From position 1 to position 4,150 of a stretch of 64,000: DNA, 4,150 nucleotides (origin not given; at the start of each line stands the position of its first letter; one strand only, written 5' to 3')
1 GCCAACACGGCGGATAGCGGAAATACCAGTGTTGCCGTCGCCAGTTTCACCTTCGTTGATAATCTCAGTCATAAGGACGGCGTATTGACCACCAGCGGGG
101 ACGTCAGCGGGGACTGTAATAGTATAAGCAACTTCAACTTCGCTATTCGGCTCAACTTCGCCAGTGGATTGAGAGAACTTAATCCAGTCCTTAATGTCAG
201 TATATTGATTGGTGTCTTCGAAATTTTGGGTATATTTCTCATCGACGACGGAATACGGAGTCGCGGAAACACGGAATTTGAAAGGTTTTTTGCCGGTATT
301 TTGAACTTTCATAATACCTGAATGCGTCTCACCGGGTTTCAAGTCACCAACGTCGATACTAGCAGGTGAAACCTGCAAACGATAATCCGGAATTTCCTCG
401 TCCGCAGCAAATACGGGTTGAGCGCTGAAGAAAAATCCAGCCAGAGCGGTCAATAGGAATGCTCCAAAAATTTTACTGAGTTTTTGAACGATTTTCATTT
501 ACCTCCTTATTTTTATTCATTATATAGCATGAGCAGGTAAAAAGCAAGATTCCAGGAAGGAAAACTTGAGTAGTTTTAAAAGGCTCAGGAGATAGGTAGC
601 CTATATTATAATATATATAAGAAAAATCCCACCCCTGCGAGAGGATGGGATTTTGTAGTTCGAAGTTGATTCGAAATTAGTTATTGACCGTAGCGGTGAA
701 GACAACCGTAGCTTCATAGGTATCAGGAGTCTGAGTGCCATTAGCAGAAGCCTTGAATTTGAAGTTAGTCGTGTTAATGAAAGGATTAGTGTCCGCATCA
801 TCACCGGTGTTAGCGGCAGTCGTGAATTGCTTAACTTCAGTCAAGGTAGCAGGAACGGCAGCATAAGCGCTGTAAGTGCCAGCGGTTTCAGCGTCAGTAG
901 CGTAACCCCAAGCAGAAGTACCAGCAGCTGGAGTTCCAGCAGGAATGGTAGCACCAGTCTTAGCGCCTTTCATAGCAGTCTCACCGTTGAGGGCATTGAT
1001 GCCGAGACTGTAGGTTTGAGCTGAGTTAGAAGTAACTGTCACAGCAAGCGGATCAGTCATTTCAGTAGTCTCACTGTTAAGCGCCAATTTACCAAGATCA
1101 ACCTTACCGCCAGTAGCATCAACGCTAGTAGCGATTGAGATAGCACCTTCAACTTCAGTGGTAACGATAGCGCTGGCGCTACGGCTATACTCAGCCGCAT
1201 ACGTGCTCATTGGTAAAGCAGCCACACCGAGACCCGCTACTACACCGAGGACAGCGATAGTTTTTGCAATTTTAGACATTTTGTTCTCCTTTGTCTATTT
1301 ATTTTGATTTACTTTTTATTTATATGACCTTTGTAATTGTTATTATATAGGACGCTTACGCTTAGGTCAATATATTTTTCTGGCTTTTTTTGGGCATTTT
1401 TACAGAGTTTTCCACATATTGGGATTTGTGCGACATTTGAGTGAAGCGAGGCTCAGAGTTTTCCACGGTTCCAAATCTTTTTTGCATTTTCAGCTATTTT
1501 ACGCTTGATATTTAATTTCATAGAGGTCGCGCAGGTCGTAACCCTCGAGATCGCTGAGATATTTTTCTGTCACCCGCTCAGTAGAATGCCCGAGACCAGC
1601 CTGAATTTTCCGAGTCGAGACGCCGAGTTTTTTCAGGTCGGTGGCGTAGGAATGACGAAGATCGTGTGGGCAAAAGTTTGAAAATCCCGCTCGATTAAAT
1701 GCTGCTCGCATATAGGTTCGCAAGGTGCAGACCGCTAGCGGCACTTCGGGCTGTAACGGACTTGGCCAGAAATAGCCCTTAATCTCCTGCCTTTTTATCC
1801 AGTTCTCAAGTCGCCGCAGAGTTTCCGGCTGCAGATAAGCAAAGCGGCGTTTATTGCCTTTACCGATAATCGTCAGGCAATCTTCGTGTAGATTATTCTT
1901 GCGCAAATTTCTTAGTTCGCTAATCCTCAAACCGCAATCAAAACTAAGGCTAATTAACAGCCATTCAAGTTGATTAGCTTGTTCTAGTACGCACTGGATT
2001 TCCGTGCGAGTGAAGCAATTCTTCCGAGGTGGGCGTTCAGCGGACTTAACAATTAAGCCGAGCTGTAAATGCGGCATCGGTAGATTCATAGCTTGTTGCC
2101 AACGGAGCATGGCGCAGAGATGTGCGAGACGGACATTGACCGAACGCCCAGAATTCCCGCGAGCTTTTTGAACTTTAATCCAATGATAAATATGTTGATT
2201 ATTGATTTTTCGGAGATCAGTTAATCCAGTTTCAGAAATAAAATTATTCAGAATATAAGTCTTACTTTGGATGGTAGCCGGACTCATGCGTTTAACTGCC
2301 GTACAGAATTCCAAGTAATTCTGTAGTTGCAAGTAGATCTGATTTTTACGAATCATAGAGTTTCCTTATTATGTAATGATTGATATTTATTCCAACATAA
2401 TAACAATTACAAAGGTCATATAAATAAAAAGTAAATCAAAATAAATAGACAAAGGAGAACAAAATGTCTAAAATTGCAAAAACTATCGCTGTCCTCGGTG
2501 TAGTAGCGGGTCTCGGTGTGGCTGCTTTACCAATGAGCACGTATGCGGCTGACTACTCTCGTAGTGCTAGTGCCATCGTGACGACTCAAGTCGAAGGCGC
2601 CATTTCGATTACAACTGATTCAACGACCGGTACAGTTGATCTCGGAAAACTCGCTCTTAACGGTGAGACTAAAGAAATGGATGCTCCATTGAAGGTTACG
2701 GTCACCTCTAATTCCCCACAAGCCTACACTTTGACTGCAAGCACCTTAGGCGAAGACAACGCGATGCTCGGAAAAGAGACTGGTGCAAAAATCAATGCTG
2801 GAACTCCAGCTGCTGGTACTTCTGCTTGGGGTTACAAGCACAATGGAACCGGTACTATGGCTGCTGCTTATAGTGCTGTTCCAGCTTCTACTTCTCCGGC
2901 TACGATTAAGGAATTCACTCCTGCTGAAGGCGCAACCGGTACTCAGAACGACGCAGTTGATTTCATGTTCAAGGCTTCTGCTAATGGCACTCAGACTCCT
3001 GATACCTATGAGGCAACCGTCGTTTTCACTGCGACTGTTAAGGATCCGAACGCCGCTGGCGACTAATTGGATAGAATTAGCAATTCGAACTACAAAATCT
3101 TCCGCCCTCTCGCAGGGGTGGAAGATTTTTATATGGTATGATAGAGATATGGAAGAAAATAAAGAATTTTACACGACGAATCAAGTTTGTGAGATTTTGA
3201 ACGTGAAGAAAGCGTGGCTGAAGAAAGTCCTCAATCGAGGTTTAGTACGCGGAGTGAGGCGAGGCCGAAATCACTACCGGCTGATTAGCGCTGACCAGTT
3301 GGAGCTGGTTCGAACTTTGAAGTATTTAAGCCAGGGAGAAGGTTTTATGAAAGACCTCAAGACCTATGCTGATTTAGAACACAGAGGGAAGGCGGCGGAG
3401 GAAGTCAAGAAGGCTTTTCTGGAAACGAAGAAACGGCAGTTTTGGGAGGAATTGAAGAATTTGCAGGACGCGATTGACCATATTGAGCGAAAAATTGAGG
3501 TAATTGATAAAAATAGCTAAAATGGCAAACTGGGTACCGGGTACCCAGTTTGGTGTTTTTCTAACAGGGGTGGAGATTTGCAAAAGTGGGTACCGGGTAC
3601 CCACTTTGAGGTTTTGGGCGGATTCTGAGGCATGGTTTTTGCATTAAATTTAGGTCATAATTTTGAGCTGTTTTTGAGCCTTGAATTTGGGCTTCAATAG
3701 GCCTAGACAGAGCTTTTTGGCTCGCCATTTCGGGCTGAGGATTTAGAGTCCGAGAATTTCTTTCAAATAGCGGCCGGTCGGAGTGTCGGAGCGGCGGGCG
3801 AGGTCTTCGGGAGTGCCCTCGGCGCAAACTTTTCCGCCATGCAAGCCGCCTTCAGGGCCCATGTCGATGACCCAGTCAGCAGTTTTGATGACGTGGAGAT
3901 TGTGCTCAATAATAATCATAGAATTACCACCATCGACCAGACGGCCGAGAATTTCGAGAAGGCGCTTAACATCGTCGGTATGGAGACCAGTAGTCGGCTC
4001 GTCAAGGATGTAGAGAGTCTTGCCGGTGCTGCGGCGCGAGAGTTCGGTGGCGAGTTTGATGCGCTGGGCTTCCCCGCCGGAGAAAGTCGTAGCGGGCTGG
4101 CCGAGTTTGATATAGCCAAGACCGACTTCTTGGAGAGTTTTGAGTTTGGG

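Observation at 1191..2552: Recombinase-containing invertible promoter switch toggling two surface-protein variants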

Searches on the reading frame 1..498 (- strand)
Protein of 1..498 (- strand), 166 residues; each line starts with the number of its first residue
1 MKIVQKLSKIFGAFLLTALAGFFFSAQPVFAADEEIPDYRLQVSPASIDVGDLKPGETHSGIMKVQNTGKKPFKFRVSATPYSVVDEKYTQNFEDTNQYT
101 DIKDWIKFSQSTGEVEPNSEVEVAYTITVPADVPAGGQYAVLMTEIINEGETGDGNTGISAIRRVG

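Call 66: find_homologous_proteins(query=window:1-498:-, max_evalue=0.00001)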
Query window:1-498:- (166 aa): 62 proteins with E <= 0.00001 among 130 candidates.
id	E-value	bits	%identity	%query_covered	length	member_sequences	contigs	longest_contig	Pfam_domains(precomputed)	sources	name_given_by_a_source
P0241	6.5e-51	190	62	82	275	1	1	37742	-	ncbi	-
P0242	3.2e-43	165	54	87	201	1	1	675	-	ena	-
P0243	1.7e-21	95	43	70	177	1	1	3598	-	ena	-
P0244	1.5e-19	88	41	70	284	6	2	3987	-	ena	-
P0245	1.5e-17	82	38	72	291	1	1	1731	-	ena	-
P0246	1.5e-17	82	38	72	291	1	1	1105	-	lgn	-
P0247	1.6e-17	82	38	72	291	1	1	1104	-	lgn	-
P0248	3.5e-17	81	47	54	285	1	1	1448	PF06280.19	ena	-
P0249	4.9e-17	80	40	70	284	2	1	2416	-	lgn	-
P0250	1.7e-16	78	41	59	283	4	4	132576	-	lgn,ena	-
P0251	3.4e-16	77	42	63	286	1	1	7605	PF23619.2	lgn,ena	-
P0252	3.6e-16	77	47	55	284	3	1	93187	PF10633.16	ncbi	-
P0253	4.7e-16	77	48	55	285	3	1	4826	-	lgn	-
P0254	6.4e-16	77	40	63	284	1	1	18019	PF23619.2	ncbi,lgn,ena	-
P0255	1.1e-15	76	40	67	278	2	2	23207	-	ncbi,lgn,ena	-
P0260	6.0e-15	73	40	63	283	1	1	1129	PF06030.19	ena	-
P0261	6.1e-15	73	40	63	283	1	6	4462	PF06030.19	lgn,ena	-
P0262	6.1e-15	73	40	63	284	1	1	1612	PF06030.19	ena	-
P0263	6.2e-15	73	40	63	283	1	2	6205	PF06030.19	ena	-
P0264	6.3e-15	73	37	69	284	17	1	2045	PF06280.19,PF06030.19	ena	-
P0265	6.7e-15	73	37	69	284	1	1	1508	PF06030.19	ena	-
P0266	6.9e-15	73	40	63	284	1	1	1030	PF06280.19,PF06030.19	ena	-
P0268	2.0e-14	72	39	63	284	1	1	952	PF06280.19,PF06030.19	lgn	-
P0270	2.8e-14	71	37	70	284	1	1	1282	PF06030.19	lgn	-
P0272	4.4e-14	71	39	63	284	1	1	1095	PF06280.19,PF06030.19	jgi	jgi:hypothetical protein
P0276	7.4e-14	70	38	63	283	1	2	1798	PF06280.19,PF06030.19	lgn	-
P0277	7.9e-14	70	38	63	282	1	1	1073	PF06280.19,PF06030.19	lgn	-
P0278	9.3e-14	69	39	63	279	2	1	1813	PF06030.19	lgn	-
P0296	2.2e-12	65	33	69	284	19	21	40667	PF06280.19,PF06030.19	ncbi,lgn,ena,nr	ncbi:hypothetical protein IIY68_01525 [Candidatus Saccharibacteria bacterium]|nr:hypothetical protei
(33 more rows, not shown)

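Call 74: predict_structure(alignment_id=A3)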
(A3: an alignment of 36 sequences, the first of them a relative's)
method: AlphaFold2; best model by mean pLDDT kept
length: 275 residues; sequences in the alignment: 36
mean_pLDDT: 67.6   pTM: 0.62
mean pLDDT of the five models: 67.6, 66.3, 63.4, 62.3, 62.3
residues with pLDDT >= 90: 82; 70-90: 48; 50-70: 76; < 50: 69
segments of 3 or more residues with pLDDT < 50: 1-17, 135-139, 202-223, 254-275
pLDDT, mean of each block of 10 residues (from residue 1): 31 47 91 95 96 93 73 59 85 96 97 89 91 51 81 87 75 66 73 65 38 34 54 58 52 44 28 22
secondary structure, 60 per line:
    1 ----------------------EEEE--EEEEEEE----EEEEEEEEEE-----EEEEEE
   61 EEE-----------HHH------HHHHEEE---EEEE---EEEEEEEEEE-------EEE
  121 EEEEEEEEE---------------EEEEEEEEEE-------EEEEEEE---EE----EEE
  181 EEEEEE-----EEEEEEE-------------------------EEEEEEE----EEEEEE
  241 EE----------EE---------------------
elements in order: E23-26 E29-35 E40-49 E55-63 H84-87 E88-90 E94-97 E101-110 E118-129 E145-154 E162-168 E178-186 E192-198 E224-230 E235-242

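Call 76: fold_search(model_id=the predicted structure, library=pdb)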
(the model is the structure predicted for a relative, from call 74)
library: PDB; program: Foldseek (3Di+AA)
matches with E <= 10: 1820; with E <= 0.001: 193
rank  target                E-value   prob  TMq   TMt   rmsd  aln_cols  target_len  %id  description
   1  9i25_C                1.3e-08  1.00  0.35  0.38   9.0       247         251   12  WxLIP from Enterococcus faecium locus A bound to long WxL (released 2026-01-28)
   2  9fh8_A                2.8e-08  1.00  0.31  0.29  13.2       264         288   12  Crystal structure of the SPD-2 domain of Apis dorsata CEP192 (released 2025-03-26)
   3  6k73_B                7.5e-08  1.00  0.39  0.48  11.1       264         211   12  Chaperone-tip adhesin complex is vital for synergistic activation of CFA/I fimbriae biogenesis (released 2020-06-10)
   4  4y2o_A                7.5e-08  1.00  0.38  0.46  11.7       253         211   13  Structure of CFA/I pili chaperone-major subunit complex (CfaA-CfaB) (released 2016-08-10)
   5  4ncd                  7.5e-08  1.00  0.37  0.45  12.1       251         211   14  Crystal Structure of Class 5 Fimbriae Chaperone CfaA (released 2014-08-27)
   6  9fh8_H                1.3e-07  1.00  0.29  0.28  13.6       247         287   12  Crystal structure of the SPD-2 domain of Apis dorsata CEP192 (released 2025-03-26)
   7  7sqc_O0               1.5e-07  1.00  0.35  0.09  15.9       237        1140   14  Ciliary C1 central pair apparatus isolated from Chlamydomonas reinhardtii (released 2022-04-13)
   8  7som_J                1.7e-07  1.00  0.35  0.16   4.9       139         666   16  Ciliary C2 central pair apparatus isolated from Chlamydomonas reinhardtii (released 2022-04-13)
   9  6k73_A                1.9e-07  1.00  0.37  0.48   9.2       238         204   13  Chaperone-tip adhesin complex is vital for synergistic activation of CFA/I fimbriae biogenesis (released 2020-06-10)
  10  9i1y_A                1.9e-07  1.00  0.36  0.37   8.1       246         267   12  WxLIP from Enterococcus faecium (released 2026-01-28)
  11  9i1y_B                3.3e-07  1.00  0.38  0.40   7.8       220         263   14  WxLIP from Enterococcus faecium (released 2026-01-28)
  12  6fvi                  3.5e-07  1.00  0.36  0.65   5.1       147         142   14  ASH / PapD-like domain of human CEP192 (PapD-like domain 7) (released 2019-03-20)
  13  9ijj_4I               4.1e-07  1.00  0.32  0.03  16.2       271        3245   12  In situ structure of the central apparatus in mouse sperm axoneme. (released 2025-06-04)
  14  3qbt_F                6.9e-07  1.00  0.34  0.64   4.3       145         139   16  Crystal structure of OCRL1 540-678 in complex with Rab8a:GppNHp (released 2011-03-23)
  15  9ijj_h                6.9e-07  1.00  0.36  0.08  17.3       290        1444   11  In situ structure of the central apparatus in mouse sperm axoneme. (released 2025-06-04)
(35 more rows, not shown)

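Call 82: search_solved_structures(query=A3, max_evalue=1)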
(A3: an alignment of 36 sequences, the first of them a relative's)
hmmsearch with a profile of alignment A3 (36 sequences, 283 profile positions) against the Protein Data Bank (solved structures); distinct sequences matched with E-value up to 1: 1.
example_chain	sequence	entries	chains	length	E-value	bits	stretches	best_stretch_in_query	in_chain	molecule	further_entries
8x24_A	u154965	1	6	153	0.71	12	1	103-232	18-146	AcrIF25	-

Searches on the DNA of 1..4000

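Call 57: search_rna_families(source=window, start=1, end=4000, threshold=evalue, max_evalue=1)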
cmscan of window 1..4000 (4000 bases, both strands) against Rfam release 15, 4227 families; matches with E-value up to 1: 3.
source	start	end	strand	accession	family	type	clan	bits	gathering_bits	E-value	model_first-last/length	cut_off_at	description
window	3530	3603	+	RF03839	MIR2599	Gene; miRNA;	-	28.6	120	0.017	1-132/132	no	MIR2599 microRNA precursor family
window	446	519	-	RF01175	snoU83D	Gene; snRNA; snoRNA; CD-box;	-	25.4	55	0.12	1-81/81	no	Small nucleolar RNA U83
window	3426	3553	+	RF00166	PrrB_RsmZ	Gene; sRNA;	CL00106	20.7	44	0.089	1-133/133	no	PrrB/RsmZ RNA family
